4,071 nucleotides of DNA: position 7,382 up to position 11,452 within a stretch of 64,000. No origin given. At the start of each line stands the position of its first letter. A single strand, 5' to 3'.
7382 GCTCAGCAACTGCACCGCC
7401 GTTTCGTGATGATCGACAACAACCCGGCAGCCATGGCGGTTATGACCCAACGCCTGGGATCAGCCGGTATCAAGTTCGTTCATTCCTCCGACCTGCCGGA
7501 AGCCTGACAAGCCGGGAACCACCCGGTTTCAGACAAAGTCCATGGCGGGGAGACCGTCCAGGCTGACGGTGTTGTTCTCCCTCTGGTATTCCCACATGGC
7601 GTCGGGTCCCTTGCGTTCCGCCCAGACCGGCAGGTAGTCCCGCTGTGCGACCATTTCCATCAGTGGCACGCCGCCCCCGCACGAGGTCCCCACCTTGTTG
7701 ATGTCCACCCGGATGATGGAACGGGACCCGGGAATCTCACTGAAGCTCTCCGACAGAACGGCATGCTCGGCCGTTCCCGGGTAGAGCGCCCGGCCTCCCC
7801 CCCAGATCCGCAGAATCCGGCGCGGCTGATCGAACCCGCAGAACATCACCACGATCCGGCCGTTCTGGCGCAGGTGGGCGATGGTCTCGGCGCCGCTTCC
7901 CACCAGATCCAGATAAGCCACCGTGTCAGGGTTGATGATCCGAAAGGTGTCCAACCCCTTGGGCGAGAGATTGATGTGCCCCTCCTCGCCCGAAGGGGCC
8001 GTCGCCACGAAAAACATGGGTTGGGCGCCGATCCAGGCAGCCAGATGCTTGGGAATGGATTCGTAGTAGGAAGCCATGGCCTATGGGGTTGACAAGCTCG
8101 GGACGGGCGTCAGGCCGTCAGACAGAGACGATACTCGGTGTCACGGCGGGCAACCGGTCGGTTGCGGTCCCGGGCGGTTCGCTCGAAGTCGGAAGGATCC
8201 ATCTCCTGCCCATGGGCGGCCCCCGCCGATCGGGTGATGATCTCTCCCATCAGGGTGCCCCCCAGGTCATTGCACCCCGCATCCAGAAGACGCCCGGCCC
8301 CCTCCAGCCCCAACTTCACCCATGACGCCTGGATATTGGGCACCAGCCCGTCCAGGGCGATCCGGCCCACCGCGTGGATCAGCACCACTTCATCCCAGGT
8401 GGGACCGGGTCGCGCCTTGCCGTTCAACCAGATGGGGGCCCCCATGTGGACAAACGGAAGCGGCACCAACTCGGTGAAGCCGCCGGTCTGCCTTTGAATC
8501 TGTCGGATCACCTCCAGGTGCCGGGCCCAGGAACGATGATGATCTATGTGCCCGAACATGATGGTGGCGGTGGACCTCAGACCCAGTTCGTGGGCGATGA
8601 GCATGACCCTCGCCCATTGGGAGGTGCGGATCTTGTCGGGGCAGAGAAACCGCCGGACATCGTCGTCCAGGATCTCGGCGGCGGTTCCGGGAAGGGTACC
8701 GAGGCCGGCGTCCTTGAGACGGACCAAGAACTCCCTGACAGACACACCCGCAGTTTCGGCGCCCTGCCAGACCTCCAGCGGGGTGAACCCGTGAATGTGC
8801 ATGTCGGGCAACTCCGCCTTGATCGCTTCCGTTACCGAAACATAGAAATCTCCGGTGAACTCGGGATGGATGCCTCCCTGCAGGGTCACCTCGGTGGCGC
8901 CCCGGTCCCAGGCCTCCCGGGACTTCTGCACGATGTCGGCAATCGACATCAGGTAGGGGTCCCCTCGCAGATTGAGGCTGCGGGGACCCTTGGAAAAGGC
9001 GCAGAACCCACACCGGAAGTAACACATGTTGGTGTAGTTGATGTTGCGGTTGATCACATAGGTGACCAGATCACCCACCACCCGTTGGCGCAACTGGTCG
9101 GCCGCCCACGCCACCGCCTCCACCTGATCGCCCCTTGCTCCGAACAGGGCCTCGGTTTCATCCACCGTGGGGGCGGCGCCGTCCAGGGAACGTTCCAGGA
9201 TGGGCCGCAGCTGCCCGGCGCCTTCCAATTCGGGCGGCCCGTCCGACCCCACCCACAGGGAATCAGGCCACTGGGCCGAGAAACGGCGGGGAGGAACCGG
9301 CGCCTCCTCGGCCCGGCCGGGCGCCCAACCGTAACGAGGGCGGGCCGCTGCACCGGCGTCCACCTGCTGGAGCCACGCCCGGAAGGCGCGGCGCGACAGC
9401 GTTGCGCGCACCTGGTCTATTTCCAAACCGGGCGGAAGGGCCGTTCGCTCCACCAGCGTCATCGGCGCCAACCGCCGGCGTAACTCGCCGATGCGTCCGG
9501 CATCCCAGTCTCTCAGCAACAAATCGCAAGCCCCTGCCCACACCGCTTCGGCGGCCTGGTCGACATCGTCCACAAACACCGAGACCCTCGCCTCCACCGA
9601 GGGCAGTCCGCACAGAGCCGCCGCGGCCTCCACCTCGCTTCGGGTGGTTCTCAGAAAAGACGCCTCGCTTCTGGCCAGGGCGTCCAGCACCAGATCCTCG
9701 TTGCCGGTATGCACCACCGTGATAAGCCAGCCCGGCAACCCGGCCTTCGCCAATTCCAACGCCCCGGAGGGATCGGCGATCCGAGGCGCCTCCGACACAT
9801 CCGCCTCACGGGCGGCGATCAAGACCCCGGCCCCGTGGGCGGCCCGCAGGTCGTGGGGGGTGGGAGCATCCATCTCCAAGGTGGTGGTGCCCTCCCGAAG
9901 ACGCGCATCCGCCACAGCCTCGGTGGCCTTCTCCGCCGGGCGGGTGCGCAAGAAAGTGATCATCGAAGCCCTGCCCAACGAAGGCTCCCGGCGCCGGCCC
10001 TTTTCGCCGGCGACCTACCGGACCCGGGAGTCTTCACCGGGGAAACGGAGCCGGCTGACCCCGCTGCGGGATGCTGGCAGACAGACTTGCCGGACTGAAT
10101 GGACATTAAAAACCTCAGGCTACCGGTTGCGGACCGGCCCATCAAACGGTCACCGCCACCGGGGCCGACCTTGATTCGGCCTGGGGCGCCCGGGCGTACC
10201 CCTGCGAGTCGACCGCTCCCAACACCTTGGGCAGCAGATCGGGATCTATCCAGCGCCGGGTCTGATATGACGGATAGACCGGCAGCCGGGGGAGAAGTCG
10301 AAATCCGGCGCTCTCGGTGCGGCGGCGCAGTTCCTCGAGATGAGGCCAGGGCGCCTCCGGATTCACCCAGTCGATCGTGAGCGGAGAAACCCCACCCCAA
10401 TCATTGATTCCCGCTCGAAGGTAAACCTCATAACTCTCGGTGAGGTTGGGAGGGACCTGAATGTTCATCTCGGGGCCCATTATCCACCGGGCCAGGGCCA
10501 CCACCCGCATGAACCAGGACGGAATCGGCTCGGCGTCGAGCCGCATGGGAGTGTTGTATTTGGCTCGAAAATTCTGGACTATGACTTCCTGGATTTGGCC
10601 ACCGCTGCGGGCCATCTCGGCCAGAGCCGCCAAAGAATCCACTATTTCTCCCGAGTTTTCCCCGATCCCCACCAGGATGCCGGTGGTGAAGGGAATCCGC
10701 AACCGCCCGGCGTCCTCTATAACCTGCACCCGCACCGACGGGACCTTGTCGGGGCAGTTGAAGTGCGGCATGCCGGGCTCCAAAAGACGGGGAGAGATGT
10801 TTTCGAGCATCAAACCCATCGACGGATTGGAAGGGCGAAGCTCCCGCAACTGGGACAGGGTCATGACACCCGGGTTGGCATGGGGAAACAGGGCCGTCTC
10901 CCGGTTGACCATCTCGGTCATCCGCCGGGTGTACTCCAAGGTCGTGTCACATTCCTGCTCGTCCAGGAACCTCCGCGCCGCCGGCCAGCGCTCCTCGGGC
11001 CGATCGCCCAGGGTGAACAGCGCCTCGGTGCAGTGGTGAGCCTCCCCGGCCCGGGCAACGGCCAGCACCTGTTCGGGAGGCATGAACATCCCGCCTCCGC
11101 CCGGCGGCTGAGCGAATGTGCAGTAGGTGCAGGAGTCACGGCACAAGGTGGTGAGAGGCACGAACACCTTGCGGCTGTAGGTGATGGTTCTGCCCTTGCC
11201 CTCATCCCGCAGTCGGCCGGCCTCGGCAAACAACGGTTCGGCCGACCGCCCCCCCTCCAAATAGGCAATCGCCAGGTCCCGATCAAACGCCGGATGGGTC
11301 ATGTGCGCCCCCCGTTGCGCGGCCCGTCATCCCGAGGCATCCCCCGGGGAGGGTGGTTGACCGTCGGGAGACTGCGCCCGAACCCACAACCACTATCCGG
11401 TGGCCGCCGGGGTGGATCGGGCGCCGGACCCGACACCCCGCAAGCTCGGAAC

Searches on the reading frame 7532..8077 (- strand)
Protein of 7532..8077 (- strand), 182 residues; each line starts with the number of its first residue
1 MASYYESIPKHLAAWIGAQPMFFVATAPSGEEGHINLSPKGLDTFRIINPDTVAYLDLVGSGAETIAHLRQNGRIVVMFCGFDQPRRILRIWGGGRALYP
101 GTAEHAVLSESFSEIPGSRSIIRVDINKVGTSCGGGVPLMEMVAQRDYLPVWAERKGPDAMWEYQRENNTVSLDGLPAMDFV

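Call 101: list_cluster_members(proteins=[window:7532-8077:-, window:5417-6499:-, window:3782-5143:-, window:10145-11302:-, window:1077-3677:+])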
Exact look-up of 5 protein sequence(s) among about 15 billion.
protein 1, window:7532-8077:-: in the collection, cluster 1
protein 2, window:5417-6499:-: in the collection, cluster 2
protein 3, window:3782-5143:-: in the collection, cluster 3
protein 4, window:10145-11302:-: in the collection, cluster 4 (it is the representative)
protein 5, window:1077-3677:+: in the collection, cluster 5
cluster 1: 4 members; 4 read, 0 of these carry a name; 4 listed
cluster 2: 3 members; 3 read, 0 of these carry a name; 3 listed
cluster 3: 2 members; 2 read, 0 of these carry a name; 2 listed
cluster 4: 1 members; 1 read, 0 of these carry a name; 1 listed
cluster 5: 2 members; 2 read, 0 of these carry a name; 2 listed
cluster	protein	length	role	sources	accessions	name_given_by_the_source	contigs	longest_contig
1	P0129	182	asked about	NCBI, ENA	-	-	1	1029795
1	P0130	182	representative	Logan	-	-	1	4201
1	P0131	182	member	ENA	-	-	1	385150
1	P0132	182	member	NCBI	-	-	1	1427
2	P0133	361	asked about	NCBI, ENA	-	-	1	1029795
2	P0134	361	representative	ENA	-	-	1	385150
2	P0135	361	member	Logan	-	-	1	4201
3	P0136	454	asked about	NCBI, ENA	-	-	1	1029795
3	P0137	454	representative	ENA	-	-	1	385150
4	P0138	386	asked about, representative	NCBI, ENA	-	-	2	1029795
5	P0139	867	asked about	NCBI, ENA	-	-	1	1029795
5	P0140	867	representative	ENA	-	-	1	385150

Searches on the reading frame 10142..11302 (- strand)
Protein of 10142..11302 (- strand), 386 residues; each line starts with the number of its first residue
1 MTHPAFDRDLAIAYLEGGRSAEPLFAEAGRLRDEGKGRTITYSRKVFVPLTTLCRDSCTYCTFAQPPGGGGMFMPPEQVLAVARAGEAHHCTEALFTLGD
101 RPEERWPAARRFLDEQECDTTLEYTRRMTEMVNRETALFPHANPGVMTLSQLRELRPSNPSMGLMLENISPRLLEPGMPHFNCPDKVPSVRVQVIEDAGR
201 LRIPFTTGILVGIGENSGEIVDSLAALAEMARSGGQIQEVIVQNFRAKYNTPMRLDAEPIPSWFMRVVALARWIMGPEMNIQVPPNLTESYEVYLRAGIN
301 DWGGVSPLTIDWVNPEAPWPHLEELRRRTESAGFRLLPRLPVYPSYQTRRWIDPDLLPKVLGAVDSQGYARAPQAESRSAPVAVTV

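Call 102: find_encoding_contigs(protein=window:10142-11302:-, flank=10000, max_places=6)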
Protein window:10142-11302:- (386 aa): 1 contig read that carries it; 1 place shown.
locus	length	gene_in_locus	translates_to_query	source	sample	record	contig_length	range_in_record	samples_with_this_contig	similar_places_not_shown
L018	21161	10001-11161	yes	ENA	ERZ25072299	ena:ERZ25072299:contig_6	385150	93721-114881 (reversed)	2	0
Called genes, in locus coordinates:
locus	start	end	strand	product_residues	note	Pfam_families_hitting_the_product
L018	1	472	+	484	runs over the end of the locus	PF13541:ChlI, PF01078:Mg_chelatase, PF00158:Sigma54_activat (faint), PF00493:MCM, PF13335:Mg_chelatase_C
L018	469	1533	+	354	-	PF02481:DNA_processg_A, PF17782:WHD_DprA (weak)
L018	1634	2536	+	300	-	PF02899:Phage_int_SAM_1, PF13495:Phage_int_SAM_4, PF00589:Phage_integrase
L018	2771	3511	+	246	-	PF00318:Ribosomal_S2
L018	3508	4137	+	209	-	PF00889:EF_TS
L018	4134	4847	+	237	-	PF00696:AA_kinase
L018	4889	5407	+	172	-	PF01765:RRF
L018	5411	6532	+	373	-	PF01148:CTP_transf_1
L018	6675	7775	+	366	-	PF02163:Peptidase_M50, PF00595:PDZ (weak), PF13180:PDZ_2 (weak), PF14685:PDZ_Tricorn (faint), PF17820:PDZ_6 (weak)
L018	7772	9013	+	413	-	PF04551:GcpE, PF26540:GcpE_C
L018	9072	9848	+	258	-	PF00106:adh_short, PF23441:SDR, PF13561:adh_short_C2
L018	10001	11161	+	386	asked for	PF04055:Radical_SAM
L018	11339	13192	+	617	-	PF04055:Radical_SAM, PF19288:CofH_C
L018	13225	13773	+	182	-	PF01243:PNPOx_N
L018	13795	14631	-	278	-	PF03602:Cons_hypoth95 (faint), PF05175:MTS (faint), PF01555:N6_N4_Mtase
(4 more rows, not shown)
